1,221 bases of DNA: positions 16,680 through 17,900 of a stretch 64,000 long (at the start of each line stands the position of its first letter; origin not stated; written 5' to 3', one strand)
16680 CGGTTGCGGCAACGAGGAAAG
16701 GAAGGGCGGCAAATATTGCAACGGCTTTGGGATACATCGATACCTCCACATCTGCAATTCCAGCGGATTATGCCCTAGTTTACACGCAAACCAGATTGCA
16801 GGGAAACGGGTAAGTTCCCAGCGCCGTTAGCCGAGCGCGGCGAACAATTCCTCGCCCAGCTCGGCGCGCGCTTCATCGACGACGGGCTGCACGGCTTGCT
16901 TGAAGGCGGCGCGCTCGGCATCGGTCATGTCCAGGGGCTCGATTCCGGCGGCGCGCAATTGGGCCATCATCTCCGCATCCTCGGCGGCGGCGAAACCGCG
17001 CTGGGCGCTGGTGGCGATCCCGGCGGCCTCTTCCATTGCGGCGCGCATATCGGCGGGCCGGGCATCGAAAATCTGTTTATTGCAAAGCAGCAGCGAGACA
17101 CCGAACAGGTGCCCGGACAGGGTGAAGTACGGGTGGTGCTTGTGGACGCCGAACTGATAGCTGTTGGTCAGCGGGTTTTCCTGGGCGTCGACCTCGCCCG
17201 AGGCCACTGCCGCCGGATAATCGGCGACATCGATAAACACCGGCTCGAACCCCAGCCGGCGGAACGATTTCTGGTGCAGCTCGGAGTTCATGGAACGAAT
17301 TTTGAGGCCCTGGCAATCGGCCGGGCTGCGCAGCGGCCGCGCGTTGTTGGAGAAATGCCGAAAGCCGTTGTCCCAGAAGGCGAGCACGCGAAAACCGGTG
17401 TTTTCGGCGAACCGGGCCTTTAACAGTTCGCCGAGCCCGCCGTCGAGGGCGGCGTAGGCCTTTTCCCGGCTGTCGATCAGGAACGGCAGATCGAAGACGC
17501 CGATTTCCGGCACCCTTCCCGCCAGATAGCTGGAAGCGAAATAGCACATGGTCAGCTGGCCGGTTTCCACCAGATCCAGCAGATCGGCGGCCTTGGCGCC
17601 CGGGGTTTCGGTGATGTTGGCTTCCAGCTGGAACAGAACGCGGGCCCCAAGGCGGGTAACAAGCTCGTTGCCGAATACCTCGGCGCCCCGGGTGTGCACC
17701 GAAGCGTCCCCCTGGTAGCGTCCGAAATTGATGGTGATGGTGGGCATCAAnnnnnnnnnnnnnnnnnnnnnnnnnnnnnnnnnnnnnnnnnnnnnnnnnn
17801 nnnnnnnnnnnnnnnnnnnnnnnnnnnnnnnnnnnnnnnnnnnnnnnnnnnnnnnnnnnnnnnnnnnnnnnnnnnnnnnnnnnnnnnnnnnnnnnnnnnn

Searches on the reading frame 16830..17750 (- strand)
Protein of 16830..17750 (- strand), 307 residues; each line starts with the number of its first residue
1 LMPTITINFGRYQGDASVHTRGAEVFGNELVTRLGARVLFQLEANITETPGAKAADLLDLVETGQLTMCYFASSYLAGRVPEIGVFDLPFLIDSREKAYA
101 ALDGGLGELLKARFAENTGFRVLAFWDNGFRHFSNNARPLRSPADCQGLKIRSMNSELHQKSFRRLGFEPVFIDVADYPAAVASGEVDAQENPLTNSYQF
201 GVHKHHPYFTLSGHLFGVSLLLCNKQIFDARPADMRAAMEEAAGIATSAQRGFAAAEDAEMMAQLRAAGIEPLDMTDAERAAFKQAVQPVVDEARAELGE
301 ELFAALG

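Call 32: find_related_loci(query=window:16830-17750:-, collection=genome_contigs, flank=8000)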
Query window:16830-17750:- (307 aa) in genome_contigs; peptide patterns used: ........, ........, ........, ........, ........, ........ (x = any residue, [..] = any of these).
317 stretches matched a pattern; 290 encode a relative of the query (tblastn E <= 1e-3); the best 80 are kept; 80 distinct loci.
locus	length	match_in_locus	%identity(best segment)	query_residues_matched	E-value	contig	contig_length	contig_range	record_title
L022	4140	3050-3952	78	2-306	6e-165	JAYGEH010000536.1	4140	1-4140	MAG: Rhodospirillales bacterium isolate OC6_3000m_MAG_133 OC6_3000m_contig_481196, whole genome shotgun sequence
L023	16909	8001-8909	75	1-307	3e-146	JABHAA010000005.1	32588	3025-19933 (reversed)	MAG: Rhodospirillaceae bacterium isolate SI036_bin45 k141_1555230, whole genome shotgun sequence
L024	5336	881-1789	58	2-304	1e-122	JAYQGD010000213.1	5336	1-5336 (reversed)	MAG: Rhodospirillaceae bacterium isolate SD9007_COM_concoct_bins.tsv.163_sub NODE_9521_length_5336_cov_6.814997, whole g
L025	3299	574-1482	58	2-304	4e-124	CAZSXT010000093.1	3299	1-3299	MAG TPA_asm: uncultured Rhodospirillaceae bacterium isolate SRP134809_co1_563 genome assembly, contig: NODE_59575_length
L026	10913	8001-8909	58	2-304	2e-119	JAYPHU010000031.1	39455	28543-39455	MAG: Rhodospirillaceae bacterium isolate 139577_S178_metabat_bins_sens.tsv.044 NODE_851_length_39455_cov_16.245685, whol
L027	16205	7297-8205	75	1-307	1e-143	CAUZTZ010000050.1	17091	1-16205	MAG: Alphaproteobacteria bacterium isolate CB9_331.49 genome assembly, contig: Ga0302133_10001095, whole genome shotgun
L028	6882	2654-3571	59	2-307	2e-118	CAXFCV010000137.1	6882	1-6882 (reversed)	MAG TPA_asm: uncultured Rhodospirillaceae bacterium isolate ERR599002_binner12_Refined_20 genome assembly, contig: ERZ83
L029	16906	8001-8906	57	2-303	5e-117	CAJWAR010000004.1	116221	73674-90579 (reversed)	MAG TPA_asm: uncultured Rhodospirillaceae bacterium isolate ERR599062_bin.37_MetaBAT_v2.12.1_MAG genome assembly, contig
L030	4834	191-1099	56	1-303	5e-117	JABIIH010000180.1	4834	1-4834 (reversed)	MAG: Rhodospirillaceae bacterium isolate SI053_bin87 k141_546426, whole genome shotgun sequence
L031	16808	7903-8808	57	2-303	6e-116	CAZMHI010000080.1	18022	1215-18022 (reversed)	MAG TPA_asm: uncultured Rhodospirillaceae bacterium isolate SRP077602_co11_112 genome assembly, contig: NODE_3095_length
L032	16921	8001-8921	56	1-307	2e-114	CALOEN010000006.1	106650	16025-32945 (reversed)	MAG: uncultured beta proteobacterium isolate LOGT_bin.0139 genome assembly, contig: contig_87335, whole genome shotgun s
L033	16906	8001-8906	54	2-303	8e-113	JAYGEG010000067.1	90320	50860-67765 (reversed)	MAG: Rhodospirillales bacterium isolate OC3_3000m_MAG_266 OC3_3000m_contig_875256, whole genome shotgun sequence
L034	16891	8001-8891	57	7-303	6e-112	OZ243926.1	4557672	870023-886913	MAG: Rhodospirillales bacterium isolate f3036996-ea91-419f-bf8b-46094c79dfb2 genome assembly, chromosome: 1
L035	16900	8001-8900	56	4-303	3e-110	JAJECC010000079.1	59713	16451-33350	MAG: Rhodospirillales bacterium isolate jk18x9bins.84 k141_376967, whole genome shotgun sequence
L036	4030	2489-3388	55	7-306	1e-110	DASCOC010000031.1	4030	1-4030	MAG TPA_asm: Rhodospirillales bacterium isolate Fu_MAG_144 c_000000214754, whole genome shotgun sequence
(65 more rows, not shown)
